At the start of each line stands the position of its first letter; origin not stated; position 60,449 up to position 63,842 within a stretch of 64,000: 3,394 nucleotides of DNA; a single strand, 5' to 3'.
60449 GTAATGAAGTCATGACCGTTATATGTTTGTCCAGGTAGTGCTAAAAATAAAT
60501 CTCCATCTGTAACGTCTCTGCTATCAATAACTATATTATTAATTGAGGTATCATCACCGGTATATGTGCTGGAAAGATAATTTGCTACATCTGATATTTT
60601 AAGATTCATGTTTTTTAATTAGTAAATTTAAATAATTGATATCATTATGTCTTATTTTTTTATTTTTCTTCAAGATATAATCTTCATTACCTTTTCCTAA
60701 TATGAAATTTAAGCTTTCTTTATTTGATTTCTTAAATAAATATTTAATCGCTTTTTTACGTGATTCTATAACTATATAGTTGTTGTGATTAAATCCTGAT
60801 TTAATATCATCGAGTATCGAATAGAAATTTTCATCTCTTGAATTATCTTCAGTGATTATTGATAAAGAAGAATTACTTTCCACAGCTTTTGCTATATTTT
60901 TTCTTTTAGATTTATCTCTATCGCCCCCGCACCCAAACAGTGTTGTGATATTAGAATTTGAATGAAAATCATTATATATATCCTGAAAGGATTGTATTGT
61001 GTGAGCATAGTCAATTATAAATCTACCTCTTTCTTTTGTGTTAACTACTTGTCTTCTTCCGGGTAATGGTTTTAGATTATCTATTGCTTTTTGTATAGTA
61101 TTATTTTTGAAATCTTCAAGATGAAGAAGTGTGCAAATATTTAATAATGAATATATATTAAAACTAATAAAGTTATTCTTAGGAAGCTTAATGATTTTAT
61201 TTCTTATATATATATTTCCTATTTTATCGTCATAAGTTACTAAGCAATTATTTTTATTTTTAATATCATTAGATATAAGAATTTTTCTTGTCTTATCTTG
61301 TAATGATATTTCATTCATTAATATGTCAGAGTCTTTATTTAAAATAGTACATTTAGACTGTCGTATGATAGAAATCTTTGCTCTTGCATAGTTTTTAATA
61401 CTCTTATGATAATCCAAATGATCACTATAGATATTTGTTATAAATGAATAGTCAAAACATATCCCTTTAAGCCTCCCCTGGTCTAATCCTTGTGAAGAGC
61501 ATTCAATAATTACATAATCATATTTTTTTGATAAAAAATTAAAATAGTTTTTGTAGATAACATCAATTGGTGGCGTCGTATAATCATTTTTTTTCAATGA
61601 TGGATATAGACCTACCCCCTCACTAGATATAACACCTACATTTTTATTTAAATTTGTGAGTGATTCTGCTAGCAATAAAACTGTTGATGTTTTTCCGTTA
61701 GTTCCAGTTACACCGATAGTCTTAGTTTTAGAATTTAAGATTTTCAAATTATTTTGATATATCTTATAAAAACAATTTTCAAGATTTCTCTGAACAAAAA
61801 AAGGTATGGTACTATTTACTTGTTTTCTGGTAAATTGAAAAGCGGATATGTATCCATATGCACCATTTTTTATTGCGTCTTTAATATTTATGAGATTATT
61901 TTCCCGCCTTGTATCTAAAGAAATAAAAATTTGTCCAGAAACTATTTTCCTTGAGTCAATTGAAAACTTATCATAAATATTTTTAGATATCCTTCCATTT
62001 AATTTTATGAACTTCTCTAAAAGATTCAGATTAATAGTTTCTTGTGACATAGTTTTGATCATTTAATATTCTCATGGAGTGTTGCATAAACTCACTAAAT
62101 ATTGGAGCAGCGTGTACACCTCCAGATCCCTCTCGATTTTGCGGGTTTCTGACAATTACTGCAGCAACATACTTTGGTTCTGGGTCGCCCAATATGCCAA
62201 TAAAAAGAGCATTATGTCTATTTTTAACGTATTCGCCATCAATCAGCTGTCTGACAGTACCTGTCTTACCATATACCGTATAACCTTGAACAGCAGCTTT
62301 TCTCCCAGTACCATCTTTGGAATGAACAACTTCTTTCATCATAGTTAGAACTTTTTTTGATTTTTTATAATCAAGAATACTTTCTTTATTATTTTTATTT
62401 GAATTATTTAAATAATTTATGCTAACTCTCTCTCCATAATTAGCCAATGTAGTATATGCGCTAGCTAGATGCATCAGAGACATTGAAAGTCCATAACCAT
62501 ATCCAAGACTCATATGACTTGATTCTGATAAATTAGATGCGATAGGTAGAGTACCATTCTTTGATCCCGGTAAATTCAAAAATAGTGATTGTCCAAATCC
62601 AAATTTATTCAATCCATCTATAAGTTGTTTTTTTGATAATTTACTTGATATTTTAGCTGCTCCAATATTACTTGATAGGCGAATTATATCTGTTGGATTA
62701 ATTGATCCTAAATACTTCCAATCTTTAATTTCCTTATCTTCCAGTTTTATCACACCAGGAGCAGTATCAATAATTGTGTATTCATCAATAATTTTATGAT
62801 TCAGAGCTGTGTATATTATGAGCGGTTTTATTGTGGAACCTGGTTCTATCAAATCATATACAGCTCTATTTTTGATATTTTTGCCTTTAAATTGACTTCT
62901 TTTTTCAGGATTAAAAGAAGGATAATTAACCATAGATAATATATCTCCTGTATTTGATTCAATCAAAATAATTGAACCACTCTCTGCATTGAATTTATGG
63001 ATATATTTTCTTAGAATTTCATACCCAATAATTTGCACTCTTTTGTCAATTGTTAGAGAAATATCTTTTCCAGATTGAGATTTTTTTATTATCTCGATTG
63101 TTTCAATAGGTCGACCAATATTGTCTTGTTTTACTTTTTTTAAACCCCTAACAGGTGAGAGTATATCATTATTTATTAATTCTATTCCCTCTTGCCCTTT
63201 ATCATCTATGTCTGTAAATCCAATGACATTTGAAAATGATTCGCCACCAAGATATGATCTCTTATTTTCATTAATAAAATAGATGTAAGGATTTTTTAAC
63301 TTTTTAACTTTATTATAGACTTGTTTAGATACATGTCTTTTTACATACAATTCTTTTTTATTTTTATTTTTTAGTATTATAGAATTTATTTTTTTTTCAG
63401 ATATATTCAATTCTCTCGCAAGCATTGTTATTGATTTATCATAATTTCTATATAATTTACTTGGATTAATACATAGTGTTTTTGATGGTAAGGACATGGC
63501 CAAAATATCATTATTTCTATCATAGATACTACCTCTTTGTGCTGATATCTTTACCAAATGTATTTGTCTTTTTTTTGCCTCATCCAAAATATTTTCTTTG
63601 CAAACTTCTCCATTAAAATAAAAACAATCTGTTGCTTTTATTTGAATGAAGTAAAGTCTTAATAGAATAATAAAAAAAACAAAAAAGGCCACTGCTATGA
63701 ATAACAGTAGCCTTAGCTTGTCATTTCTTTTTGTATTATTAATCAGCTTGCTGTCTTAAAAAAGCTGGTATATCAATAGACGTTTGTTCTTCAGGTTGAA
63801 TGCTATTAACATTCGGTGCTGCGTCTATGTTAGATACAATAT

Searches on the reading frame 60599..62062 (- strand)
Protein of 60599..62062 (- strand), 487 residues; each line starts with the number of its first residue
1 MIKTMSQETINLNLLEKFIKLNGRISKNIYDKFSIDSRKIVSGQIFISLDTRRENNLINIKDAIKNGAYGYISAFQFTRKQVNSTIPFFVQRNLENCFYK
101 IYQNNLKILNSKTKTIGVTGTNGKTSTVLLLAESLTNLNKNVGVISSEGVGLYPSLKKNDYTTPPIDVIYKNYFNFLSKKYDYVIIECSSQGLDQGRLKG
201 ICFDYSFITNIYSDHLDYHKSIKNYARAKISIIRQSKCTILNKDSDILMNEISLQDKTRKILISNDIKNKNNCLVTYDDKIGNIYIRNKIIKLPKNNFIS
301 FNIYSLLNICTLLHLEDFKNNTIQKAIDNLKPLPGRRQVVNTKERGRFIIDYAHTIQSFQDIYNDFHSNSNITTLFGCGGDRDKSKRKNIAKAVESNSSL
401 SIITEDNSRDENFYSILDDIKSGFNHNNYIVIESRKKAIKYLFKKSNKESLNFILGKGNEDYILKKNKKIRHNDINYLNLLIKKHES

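Call 5: search_protein_families(library=ncbifam, proteins=[window:60599-62062:-])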
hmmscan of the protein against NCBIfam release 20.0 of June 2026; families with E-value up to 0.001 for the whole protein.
window:60599-62062:- (487 aa): 24 families
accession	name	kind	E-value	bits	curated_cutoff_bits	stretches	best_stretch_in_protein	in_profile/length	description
NF001126.0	PRK00139.1-4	equivalog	5.5e-89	298.9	373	1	26-484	19-484/486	UDP-N-acetylmuramoyl-L-alanyl-D-glutamate--2,6-diaminopimelate ligase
TIGR01085.1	murE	subfamily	5.2e-86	289.4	257.3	1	32-477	6-466/472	UDP-N-acetylmuramyl-tripeptide synthetase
NF008896.0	PRK11929.1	equivalog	2.1e-77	260.9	1023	1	13-476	14-492/965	bifunctional UDP-N-acetylmuramoyl-L-alanyl-D-glutamate--2,6-diaminopimelate ligase MurE/UDP-N-acetylmuramoyl-tripeptide--D-alanyl-D-alanine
NF001123.0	PRK00139.1-1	equivalog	7.6e-76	255.7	586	1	26-482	16-489/493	UDP-N-acetylmuramoyl-L-alanyl-D-glutamate--2,6-diaminopimelate ligase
NF001124.0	PRK00139.1-2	equivalog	5.7e-69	233.2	476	1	32-485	30-495/500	UDP-N-acetylmuramoyl-L-alanyl-D-glutamate--2,6-diaminopimelate ligase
NF010628.0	PRK14022.1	equivalog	6.3e-47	160.4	536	1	25-469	30-467/483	UDP-N-acetylmuramoyl-L-alanyl-D-glutamate--L-lysine ligase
NF001130.0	PRK00139.2-4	equivalog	5e-32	111.3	715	2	314-463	338-491/516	UDP-N-acetylmuramoyl-L-alanyl-D-glutamate--2,6-diaminopimelate ligase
NF001127.0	PRK00139.2-1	equivalog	3.9e-26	91.9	997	2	321-477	345-500/520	UDP-N-acetylmuramoyl-L-alanyl-D-glutamate--2,6-diaminopimelate ligase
TIGR02068.2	cya_phycin_syn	equivalog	2e-25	89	850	1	115-454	481-846/862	cyanophycin synthetase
NF001129.0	PRK00139.2-3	equivalog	2.4e-22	79.1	762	1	33-472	44-504/517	UDP-N-acetylmuramoyl-L-alanyl-D-glutamate--2,6-diaminopimelate ligase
TIGR01087.1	murD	equivalog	6.1e-20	71.7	211.95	1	110-356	101-327/441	UDP-N-acetylmuramoyl-L-alanine--D-glutamate ligase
NF001131.0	PRK00139.2-5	equivalog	2.4e-19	69.5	1000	1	30-469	36-469/483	UDP-N-acetylmuramoyl-L-alanyl-D-glutamate--2,6-diaminopimelate ligase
TIGR01143.1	murF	subfamily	1.8e-17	63.4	288.6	1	35-351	1-302/418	UDP-N-acetylmuramoyl-tripeptide--D-alanyl-D-alanine ligase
NF010623.0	PRK14016.1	subfamily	6.3e-17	61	877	1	116-461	483-855/871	cyanophycin synthetase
NF053647.1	pMurD2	equivalog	2.2e-16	59.8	550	1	111-463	97-399/405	pseudomurein biosynthesis peptide ligase pMurD2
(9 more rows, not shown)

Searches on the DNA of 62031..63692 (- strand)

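Call 36: search_rna_families(source=L001, start=6300, end=10200, threshold=evalue, max_evalue=0.1)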
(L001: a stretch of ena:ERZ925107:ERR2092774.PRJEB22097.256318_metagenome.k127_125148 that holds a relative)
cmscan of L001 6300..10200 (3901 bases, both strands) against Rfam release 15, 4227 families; matches with E-value up to 0.1: 1.
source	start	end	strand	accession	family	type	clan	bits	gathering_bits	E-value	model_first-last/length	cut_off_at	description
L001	6472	6804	+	RF00010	RNaseP_bact_a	Gene; ribozyme;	CL00002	266.6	100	4.7e-87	1-367/367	no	Bacterial RNase P class A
